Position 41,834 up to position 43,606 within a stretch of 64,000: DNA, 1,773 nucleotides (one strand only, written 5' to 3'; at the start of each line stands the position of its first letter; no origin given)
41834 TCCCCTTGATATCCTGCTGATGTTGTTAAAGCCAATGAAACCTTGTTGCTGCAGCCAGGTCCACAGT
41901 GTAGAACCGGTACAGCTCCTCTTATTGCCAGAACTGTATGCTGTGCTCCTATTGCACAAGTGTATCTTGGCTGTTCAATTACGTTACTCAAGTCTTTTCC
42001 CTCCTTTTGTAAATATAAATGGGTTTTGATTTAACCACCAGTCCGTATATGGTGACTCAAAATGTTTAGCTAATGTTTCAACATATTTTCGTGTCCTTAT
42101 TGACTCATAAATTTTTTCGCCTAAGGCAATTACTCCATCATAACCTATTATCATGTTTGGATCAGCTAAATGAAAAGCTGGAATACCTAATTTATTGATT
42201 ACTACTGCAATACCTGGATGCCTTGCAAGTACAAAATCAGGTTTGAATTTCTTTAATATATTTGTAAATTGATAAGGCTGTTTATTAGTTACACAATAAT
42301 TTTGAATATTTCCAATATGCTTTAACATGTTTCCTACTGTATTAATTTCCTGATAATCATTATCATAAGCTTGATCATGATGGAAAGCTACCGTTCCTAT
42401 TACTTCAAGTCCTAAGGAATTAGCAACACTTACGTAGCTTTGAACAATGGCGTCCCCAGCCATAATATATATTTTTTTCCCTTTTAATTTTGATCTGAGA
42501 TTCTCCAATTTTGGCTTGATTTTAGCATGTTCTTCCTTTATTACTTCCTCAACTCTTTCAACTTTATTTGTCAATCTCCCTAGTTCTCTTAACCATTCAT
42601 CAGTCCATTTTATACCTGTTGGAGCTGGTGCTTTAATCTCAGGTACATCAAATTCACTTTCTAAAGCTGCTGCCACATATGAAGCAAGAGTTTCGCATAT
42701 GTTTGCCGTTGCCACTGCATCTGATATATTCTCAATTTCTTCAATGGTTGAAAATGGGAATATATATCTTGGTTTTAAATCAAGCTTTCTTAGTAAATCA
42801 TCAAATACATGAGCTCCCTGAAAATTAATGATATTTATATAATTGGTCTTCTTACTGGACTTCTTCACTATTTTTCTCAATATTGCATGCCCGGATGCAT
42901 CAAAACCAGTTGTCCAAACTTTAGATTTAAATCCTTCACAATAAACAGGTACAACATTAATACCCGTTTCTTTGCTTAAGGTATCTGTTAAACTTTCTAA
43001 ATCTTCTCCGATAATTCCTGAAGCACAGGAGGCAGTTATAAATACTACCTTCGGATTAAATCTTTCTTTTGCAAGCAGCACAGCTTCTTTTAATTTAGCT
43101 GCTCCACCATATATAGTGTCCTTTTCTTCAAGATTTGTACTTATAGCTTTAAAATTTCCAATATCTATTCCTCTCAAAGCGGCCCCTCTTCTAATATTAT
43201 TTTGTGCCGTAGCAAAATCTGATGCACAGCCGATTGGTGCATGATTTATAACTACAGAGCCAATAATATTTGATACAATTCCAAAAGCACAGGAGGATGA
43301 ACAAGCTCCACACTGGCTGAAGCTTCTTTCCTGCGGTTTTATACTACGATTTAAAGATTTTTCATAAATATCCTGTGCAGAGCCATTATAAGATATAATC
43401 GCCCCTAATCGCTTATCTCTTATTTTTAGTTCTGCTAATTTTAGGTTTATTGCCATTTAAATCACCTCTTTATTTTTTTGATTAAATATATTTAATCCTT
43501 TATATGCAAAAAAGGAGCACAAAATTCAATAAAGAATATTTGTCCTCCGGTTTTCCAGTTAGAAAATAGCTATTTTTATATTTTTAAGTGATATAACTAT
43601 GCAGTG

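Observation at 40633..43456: Orphan nitrogenase-like D/K pair with no NifH-type reductase nearby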

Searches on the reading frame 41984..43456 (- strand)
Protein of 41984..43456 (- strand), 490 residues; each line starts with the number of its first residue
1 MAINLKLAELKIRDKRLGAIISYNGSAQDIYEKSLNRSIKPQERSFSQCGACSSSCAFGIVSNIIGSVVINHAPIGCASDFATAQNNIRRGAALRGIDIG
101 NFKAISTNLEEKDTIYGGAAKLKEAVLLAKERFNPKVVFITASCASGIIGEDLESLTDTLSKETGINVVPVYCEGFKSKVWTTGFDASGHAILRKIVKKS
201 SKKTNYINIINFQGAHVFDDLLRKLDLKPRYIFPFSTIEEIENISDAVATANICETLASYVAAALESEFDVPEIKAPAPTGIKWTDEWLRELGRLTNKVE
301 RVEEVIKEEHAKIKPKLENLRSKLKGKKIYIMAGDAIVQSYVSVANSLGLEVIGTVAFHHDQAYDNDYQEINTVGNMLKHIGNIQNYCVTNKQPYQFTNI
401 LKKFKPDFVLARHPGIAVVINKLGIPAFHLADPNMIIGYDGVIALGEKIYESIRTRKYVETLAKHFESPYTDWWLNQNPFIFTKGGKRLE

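Call 3: search_protein_families(library=pfam, proteins=[window:41984-43456:-], max_evalue=0.01)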
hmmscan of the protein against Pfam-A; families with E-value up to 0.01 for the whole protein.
window:41984-43456:- (490 aa): 1 family
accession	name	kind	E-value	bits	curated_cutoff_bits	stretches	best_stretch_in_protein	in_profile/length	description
PF00148.24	Oxidored_nitro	-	2.6e-75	254.2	28.6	1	52-453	1-398/399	Nitrogenase component 1 type Oxidoreductase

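Call 4: search_protein_families(library=ncbifam, proteins=[window:41984-43456:-], max_evalue=0.01)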
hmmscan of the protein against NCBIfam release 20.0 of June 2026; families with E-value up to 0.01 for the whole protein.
window:41984-43456:- (490 aa): 19 families
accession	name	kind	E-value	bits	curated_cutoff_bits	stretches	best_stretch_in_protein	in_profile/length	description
TIGR01862.1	N2-ase-Ialpha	subfamily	5.3e-53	180.2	486.05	1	52-455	37-439/444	nitrogenase component I subunit alpha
TIGR01283.1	nifE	equivalog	2.1e-49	168.4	505.1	1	12-455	5-447/459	nitrogenase iron-molybdenum cofactor biosynthesis protein NifE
TIGR01282.1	nifD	equivalog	2.9e-41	141.6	653.55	1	52-453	50-454/466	nitrogenase molybdenum-iron protein alpha chain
TIGR01284.1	alt_nitrog_alph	subfamily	3.6e-38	131.2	512.8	1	53-454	47-445/457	nitrogenase subunit alpha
TIGR01860.1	VNFD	equivalog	1.3e-28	99.9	823.1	1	44-455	46-448/461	nitrogenase vanadium-iron protein, alpha chain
NF011047.0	PRK14477.1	equivalog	7.6e-28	96.8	1229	1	34-411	18-395/917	bifunctional nitrogenase iron-molybdenum cofactor biosynthesis protein NifEN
TIGR02932.1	vnfK_nitrog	equivalog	2.4e-22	79.4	873.95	2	231-453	215-440/457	V-containing nitrogenase subunit beta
NF002768.0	PRK02842.1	equivalog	2.9e-20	72.6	324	1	109-342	69-303/423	ferredoxin:protochlorophyllide reductase (ATP-dependent) subunit N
TIGR01279.1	DPOR_bchN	equivalog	4.1e-20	72.1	419.95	1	109-355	58-303/407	ferredoxin:protochlorophyllide reductase (ATP-dependent) subunit N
TIGR01861.1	ANFD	equivalog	5.4e-18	64.7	873.8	1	48-454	48-448/513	nitrogenase iron-iron protein, alpha chain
TIGR01278.1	DPOR_BchB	equivalog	1.3e-16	60.5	490.35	1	109-363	60-329/512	ferredoxin:protochlorophyllide reductase (ATP-dependent) subunit B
TIGR02931.1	anfK_nitrog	equivalog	1.3e-16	60.4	853.85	1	102-450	60-441/461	Fe-only nitrogenase subunit beta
TIGR01286.1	nifK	equivalog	1.9e-14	53.1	427.3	2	103-210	111-226/516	nitrogenase molybdenum-iron protein subunit beta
TIGR03282.1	methan_mark_13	equivalog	3.6e-13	49.3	268.4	1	68-171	21-112/352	Ni-sirohydrochlorin a,c-diamide reductive cyclase catalytic subunit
TIGR01285.1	nifN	equivalog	1.8e-11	43.7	326.8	2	237-363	226-349/433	nitrogenase iron-molybdenum cofactor biosynthesis protein NifN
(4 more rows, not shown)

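Call 7: find_homologous_proteins(query=window:41984-43456:-, max_evalue=1e-10)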
Query window:41984-43456:- (490 aa): 477 proteins with E <= 1e-10 among 8000 candidates; the best 120 are listed.
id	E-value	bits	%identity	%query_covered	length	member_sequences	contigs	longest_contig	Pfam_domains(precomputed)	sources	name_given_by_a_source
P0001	0.0e+0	1030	91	100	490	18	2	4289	PF00148.25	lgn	-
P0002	4.9e-278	941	81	100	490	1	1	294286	PF00148.25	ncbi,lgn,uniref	ncbi:nitrogenase component 1 [Clostridium sp. WILCCON 0269]|uniref:Nitrogenase component 1 n=1 Tax=C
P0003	5.0e-274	927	80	100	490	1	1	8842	PF00148.25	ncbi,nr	ncbi:MAG: nitrogenase component 1 [Bacillota bacterium]|nr:nitrogenase component 1 [Bacillota bacter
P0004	2.5e-205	701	60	99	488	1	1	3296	PF00148.25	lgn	-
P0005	2.7e-203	694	60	99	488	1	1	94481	PF00148.25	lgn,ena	-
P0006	5.6e-203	693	60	99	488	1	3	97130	PF00148.25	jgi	-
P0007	1.1e-198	679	58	99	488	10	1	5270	PF00148.25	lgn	-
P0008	8.9e-193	660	57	100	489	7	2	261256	PF00148.25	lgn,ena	-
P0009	4.9e-187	641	54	100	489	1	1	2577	PF00148.25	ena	-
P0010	1.3e-185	636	54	99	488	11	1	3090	PF00148.25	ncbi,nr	ncbi:MAG: nitrogenase [Lachnospiraceae bacterium]|nr:nitrogenase [Lachnospiraceae bacterium]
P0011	2.5e-185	635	80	68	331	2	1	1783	PF00148.25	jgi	-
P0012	1.2e-182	626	53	100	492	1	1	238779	PF00148.25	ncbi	ncbi:MAG: nitrogenase component 1 [Spirochaetota bacterium]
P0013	5.1e-179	614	53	99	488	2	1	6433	PF00148.25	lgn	-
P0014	7.0e-177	607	52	99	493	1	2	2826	PF00148.25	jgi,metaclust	metaclust:\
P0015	3.8e-174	598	51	99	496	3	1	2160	PF00148.25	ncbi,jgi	jgi:nitrogenase molybdenum-iron protein alpha chain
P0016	4.9e-173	595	50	99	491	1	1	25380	PF00148.25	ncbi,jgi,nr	ncbi:MAG: nitrogenase [Peptococcaceae bacterium]|jgi:nitrogenase molybdenum-iron protein alpha chain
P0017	2.1e-172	592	52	99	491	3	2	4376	PF00148.25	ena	-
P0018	4.3e-166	572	51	99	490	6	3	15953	PF00148.25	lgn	-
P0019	5.6e-166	571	50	99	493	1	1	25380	PF00148.25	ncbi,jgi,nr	ncbi:MAG: nitrogenase [Peptococcaceae bacterium]|jgi:nitrogenase molybdenum-iron protein alpha chain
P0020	4.6e-164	565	50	97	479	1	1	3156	PF00148.25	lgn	-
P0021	1.3e-162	560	50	99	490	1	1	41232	PF00148.25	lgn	-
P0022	3.2e-159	549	48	99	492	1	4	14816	PF00148.25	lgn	-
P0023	9.7e-159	547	50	99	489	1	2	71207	PF00148.25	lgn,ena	-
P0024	1.9e-158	546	49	99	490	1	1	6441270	PF00148.25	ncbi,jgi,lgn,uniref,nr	ncbi:nitrogenase component 1 [Candidatus Formimonas warabiya]|uniref:Nitrogenase n=1 Tax=Formimonas 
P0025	2.9e-158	546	49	100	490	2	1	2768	PF00148.25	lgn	-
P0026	9.7e-158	544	48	99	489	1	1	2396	PF00148.25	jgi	-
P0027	5.8e-157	542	49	99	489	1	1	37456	PF00148.25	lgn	-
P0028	3.3e-156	539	49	99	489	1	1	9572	PF00148.25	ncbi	-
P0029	4.2e-156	539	50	99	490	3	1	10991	PF00148.25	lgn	-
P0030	1.1e-155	537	50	98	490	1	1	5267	PF00148.25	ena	-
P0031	1.1e-155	537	49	99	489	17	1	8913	PF00148.25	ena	-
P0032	2.3e-155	536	50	98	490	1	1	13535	PF00148.25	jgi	jgi:nitrogenase molybdenum-iron protein alpha chain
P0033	2.4e-155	536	48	99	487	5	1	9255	PF00148.25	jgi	jgi:nitrogenase molybdenum-iron protein alpha chain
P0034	3.0e-155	536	48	99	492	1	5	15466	PF00148.25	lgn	-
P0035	4.2e-155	535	48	99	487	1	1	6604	PF00148.25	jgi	-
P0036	5.6e-155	535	49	100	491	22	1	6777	PF00148.25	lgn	-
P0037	6.6e-155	535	48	98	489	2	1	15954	PF00148.25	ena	-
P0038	7.6e-155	535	47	99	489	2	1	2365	PF00148.25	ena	-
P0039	7.9e-155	534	47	99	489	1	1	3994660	PF00148.25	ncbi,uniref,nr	ncbi:nitrogenase component 1 [Anaerosinus massiliensis]|uniref:nitrogenase component 1 n=1 Tax=Massi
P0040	8.5e-155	534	49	99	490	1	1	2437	PF00148.25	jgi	jgi:nitrogenase molybdenum-iron protein alpha chain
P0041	9.0e-155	534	48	100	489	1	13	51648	PF00148.25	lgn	-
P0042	3.6e-154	532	50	99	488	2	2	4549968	PF00148.25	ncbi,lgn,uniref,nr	ncbi:nitrogenase component 1 [Clostridium kluyveri]|uniref:nitrogenase component 1 n=1 Tax=Clostridi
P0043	2.1e-153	530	49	99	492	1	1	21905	PF00148.25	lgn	-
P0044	6.3e-153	528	47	99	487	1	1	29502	PF00148.25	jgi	jgi:nitrogenase molybdenum-iron protein alpha chain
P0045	7.1e-153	528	49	98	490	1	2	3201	PF00148.25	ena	-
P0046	7.5e-153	528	48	99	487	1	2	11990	PF00148.25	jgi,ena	-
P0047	8.6e-153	528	48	98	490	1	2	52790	PF00148.25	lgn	-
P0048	8.9e-153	528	49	99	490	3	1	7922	PF00148.25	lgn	-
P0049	9.6e-153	528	49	99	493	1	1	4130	PF00148.25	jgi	jgi:nitrogenase molybdenum-iron protein alpha chain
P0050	1.4e-152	527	48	99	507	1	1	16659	PF00148.25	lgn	-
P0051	1.5e-152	527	48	99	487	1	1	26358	PF00148.25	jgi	jgi:nitrogenase molybdenum-iron protein alpha chain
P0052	1.6e-152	527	47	99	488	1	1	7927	PF00148.25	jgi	jgi:nitrogenase molybdenum-iron protein alpha chain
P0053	1.8e-152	527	49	98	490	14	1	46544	PF00148.25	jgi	-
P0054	2.0e-152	527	48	97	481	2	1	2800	PF00148.25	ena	-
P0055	2.5e-152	526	49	99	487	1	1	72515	PF00148.25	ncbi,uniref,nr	ncbi:nitrogenase component 1 [Clostridium sp. DJ247]|uniref:nitrogenase component 1 n=1 Tax=Clostrid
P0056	4.9e-152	525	48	99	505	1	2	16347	PF00148.25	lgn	-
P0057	6.4e-152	525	47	98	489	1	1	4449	PF00148.25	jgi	-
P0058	8.0e-152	525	49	99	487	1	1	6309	PF00148.25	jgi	-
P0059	1.3e-151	524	48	98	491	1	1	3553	PF00148.25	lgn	-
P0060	1.6e-151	524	49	99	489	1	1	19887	PF00148.25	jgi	jgi:nitrogenase molybdenum-iron protein alpha chain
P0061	1.7e-151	523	47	99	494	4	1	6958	PF00148.25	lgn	-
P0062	1.9e-151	523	47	98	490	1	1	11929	PF00148.25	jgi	-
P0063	2.3e-151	523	48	99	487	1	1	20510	PF00148.25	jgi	-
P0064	2.8e-151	523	49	99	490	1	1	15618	PF00148.25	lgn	-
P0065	4.8e-151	522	47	99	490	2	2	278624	PF00148.25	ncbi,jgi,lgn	jgi:nitrogenase molybdenum-iron protein alpha chain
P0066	6.4e-151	522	47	99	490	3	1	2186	PF00148.25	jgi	jgi:nitrogenase molybdenum-iron protein alpha chain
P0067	1.2e-150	521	49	99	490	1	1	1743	PF00148.25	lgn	-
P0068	3.3e-150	519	47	99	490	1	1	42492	PF00148.25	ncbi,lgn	-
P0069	4.6e-150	519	47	99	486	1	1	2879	PF00148.25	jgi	-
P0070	5.3e-150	519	46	99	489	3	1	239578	PF00148.25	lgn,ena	-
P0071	6.5e-150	518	50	100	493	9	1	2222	PF00148.25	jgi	jgi:nitrogenase molybdenum-iron protein alpha chain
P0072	1.1e-149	517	47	100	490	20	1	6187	PF00148.25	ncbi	-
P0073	1.4e-149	517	46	100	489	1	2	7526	PF00148.25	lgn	-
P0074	2.0e-149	517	46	99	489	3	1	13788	PF00148.25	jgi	jgi:nitrogenase molybdenum-iron protein alpha chain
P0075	2.3e-149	516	47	100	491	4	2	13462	PF00148.25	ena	-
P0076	3.3e-149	516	46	100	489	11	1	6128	PF00148.25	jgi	jgi:nitrogenase molybdenum-iron protein alpha chain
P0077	3.4e-149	516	46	99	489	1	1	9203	PF00148.25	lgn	-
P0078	3.7e-149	516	47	99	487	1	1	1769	PF00148.25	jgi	jgi:nitrogenase molybdenum-iron protein alpha chain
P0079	4.8e-149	515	47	99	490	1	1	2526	PF00148.25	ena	-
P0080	5.4e-149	515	46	99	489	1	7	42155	PF00148.25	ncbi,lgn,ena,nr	ncbi:MAG: nitrogenase [Firmicutes bacterium]|nr:nitrogenase [Bacillota bacterium]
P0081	8.1e-149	515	47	97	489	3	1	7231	PF00148.25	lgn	-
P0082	8.1e-149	515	48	97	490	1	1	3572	PF00148.25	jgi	-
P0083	1.7e-148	514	45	99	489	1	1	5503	PF00148.25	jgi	jgi:nitrogenase molybdenum-iron protein alpha chain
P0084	2.4e-148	513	47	98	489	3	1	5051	PF00148.25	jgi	jgi:nitrogenase molybdenum-iron protein alpha chain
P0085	5.7e-148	512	48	99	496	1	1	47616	PF00148.25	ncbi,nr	ncbi:MAG: nitrogenase component 1 [Bacillota bacterium]|nr:nitrogenase component 1 [Bacillota bacter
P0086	5.8e-148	512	45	99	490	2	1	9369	PF00148.25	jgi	jgi:nitrogenase molybdenum-iron protein alpha chain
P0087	6.6e-148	512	47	98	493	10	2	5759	PF00148.25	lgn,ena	-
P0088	1.9e-147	510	46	99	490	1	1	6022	PF00148.25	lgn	-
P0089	3.7e-147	509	47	98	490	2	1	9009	PF00148.25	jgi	jgi:nitrogenase molybdenum-iron protein alpha chain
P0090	4.3e-147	509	46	99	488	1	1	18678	PF00148.25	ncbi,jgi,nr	ncbi:MAG: nitrogenase [Oscillospiraceae bacterium]|jgi:nitrogenase molybdenum-iron protein alpha cha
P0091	4.5e-147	509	46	99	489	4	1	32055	PF00148.25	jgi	-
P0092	4.6e-147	509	48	99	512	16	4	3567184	PF00148.25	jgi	jgi:nitrogenase molybdenum-iron protein alpha chain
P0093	5.1e-147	509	47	99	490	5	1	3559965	PF00148.25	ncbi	ncbi:nitrogenase component 1 [Clostridium sp. JNZ X4-2]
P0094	6.5e-147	508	48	99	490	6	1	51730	PF00148.25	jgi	-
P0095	7.6e-147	508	47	100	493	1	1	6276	PF00148.25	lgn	-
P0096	1.1e-146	508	48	99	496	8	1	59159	PF00148.25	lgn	-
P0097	1.3e-146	507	47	99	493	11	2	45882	PF00148.25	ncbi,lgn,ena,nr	ncbi:MAG: nitrogenase [Clostridiales bacterium]|nr:nitrogenase [Clostridiales bacterium]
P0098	1.8e-146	507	47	99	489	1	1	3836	PF00148.25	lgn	-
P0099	1.9e-146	507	46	99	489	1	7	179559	PF00148.25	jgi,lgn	jgi:nitrogenase molybdenum-iron protein alpha chain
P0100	1.9e-146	507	47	99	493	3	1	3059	PF00148.25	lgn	-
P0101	2.1e-146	507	48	100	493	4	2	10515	PF00148.25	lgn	-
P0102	3.6e-146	506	48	99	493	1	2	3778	PF00148.25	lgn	-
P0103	3.8e-146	506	45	100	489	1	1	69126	PF00148.25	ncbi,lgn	-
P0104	3.8e-146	506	47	100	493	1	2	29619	PF00148.25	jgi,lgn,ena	-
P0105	4.2e-146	506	48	99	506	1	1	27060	PF00148.25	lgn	-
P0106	5.5e-146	505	48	98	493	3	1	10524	PF00148.25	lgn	-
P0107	7.9e-146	505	47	99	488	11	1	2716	PF00148.25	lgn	-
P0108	8.5e-146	505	47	99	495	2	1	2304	PF00148.25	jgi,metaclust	metaclust:\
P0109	1.0e-145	504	48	100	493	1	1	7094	PF00148.25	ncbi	-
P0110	1.3e-145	504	48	99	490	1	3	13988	PF00148.25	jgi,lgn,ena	-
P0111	1.8e-145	504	48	98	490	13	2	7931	PF00148.25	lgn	-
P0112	2.4e-145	503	47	99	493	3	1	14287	PF00148.25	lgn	-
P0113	2.7e-145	503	45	99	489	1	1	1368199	PF00148.25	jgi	jgi:nitrogenase molybdenum-iron protein alpha chain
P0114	3.7e-145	503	47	100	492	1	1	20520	PF00148.25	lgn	-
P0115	4.4e-145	502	49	99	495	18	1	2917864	PF00148.25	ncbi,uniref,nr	ncbi:nitrogenase [Clostridium bornimense]|uniref:Nitrogenase n=1 Tax=Clostridium bornimense TaxID=12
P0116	1.0e-144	501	47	98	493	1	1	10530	PF00148.25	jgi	jgi:nitrogenase molybdenum-iron protein alpha chain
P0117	1.1e-144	501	47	99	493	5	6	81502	PF00148.25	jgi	jgi:nitrogenase molybdenum-iron protein alpha chain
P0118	1.3e-144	501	44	99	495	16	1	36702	PF00148.25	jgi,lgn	jgi:nitrogenase molybdenum-iron protein alpha chain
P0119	1.4e-144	501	48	99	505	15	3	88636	PF00148.25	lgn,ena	-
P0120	1.4e-144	501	47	98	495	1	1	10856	PF00148.25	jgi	jgi:nitrogenase molybdenum-iron protein alpha chain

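Call 8: find_encoding_contigs(protein=P0002, flank=10000, max_places=3)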
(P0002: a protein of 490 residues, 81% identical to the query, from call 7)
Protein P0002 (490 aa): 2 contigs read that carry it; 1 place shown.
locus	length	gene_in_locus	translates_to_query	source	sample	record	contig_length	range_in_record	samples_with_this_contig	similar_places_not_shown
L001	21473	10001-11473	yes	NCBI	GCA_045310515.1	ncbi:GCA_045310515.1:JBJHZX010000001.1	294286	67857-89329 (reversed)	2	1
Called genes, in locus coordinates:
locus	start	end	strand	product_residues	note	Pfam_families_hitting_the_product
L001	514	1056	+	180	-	PF02579:Nitro_FeMo-Co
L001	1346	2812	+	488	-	PF00148:Oxidored_nitro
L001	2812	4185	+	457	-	PF00148:Oxidored_nitro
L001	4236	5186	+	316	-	PF00291:PALP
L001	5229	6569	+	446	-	PF00148:Oxidored_nitro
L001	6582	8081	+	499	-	PF00148:Oxidored_nitro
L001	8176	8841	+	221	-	PF04055:Radical_SAM, PF13353:Fer4_12 (weak)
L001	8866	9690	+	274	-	PF01209:Ubie_methyltran, PF01135:PCMT (weak), PF05175:MTS (weak), PF13489:Methyltransf_23, PF13847:Methyltransf_31, PF08241:Methyltransf_11, PF08242:Methyltransf_12, PF13649:Methyltransf_25, +1 more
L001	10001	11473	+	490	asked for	PF00148:Oxidored_nitro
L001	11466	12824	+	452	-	PF00148:Oxidored_nitro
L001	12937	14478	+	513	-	PF00148:Oxidored_nitro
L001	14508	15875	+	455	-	PF00148:Oxidored_nitro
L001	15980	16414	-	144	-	-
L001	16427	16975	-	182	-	PF04397:LytTR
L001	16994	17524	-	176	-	-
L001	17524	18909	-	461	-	PF02525:Flavodoxin_2, PF03358:FMN_red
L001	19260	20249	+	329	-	PF02682:CT_C_D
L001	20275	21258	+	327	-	PF02626:CT_A_B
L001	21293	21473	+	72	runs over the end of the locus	PF00364:Biotin_lipoyl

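Call 9: find_encoding_contigs(protein=P0042, flank=10000, max_places=3)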
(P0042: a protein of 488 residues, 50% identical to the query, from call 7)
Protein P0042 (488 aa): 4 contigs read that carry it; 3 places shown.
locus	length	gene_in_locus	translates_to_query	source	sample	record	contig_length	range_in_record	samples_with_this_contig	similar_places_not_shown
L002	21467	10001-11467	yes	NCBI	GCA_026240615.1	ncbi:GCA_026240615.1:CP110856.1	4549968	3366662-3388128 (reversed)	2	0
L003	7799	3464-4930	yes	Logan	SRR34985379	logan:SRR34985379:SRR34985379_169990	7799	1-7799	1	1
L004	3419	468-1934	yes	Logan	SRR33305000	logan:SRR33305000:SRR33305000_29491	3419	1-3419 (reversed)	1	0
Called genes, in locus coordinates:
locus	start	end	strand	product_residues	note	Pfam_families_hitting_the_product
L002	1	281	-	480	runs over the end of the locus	PF00989:PAS, PF13426:PAS_9, PF00158:Sigma54_activat, PF14532:Sigma54_activ_2, PF07728:AAA_5, PF25601:AAA_lid_14, PF02954:HTH_8, PF18024:HTH_50, +2 more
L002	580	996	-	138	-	PF01575:MaoC_dehydratas, PF13452:FAS1_DH_region (weak)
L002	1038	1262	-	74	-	PF01257:2Fe-2S_thioredx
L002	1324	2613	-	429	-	PF05893:LuxC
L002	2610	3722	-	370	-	PF04443:LuxE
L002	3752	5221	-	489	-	PF00501:AMP-binding, PF13193:AMP-binding_C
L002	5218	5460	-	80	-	-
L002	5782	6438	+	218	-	PF07883:Cupin_2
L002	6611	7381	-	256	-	PF09818:ABC_ATPase (faint), PF02463:SMC_N, PF00005:ABC_tran, PF13166:AAA_13 (faint), PF13304:AAA_21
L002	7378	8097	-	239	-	PF00528:BPD_transp_1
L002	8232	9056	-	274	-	PF00497:SBP_bac_3, PF10613:Lig_chan-Glu_bd (faint)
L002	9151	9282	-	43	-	-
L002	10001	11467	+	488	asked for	PF00148:Oxidored_nitro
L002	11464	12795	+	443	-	PF00148:Oxidored_nitro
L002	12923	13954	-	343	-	PF01828:Peptidase_A4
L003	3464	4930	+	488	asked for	PF00148:Oxidored_nitro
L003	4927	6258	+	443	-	PF00148:Oxidored_nitro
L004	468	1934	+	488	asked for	PF00148:Oxidored_nitro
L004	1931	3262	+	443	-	PF00148:Oxidored_nitro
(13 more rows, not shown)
